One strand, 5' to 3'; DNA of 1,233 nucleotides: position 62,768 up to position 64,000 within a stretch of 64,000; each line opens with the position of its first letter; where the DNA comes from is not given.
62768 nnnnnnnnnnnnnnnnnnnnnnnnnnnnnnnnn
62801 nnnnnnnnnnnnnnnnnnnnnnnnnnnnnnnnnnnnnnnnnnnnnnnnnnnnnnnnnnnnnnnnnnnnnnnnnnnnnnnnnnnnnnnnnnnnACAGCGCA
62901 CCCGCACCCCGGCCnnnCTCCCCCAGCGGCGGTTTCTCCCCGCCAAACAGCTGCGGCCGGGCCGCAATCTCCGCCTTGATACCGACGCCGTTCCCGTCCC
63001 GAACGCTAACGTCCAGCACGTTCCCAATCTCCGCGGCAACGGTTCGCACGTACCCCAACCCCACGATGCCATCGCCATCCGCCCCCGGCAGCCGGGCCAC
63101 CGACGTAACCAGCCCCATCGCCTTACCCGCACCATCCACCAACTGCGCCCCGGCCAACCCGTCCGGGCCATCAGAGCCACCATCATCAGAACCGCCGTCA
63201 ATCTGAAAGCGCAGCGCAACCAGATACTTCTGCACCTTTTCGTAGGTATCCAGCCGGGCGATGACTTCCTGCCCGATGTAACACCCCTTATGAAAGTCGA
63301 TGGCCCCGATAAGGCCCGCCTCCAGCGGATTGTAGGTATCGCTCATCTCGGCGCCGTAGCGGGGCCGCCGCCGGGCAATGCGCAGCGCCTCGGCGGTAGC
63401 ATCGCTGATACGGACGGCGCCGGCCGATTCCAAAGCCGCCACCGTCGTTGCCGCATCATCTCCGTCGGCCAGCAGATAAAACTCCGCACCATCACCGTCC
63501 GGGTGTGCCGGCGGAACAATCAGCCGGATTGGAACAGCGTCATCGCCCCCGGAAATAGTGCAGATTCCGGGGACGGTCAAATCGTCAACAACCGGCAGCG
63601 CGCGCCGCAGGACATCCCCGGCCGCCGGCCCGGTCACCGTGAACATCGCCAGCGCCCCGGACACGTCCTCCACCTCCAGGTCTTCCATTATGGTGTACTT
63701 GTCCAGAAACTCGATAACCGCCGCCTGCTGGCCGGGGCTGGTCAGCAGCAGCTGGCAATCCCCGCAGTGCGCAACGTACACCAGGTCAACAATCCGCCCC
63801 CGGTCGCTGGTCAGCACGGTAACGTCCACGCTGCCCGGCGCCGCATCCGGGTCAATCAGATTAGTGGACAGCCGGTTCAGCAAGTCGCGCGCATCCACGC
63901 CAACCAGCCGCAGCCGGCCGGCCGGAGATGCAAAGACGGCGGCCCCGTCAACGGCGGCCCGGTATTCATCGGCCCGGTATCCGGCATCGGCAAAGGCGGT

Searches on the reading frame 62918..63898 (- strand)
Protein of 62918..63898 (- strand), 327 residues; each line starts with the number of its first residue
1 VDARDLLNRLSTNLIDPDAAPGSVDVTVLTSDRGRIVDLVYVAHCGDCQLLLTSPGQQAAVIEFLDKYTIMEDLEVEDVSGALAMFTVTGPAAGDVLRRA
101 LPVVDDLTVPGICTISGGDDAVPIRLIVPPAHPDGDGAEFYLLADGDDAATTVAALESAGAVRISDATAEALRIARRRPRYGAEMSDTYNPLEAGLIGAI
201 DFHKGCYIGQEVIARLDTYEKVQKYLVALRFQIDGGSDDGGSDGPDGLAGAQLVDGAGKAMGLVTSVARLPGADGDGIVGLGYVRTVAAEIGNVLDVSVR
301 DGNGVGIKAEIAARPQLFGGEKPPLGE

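Call 41: search_protein_families(library=pfam, proteins=[window:62918-63898:-], max_evalue=0.001)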
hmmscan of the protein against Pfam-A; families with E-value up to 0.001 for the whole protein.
window:62918-63898:- (327 aa): 1 family
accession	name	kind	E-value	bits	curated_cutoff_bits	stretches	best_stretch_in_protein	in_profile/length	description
PF01571.26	GCV_T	-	1.5e-19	70.7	25.6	1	2-196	57-252/255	Aminomethyltransferase folate-binding domain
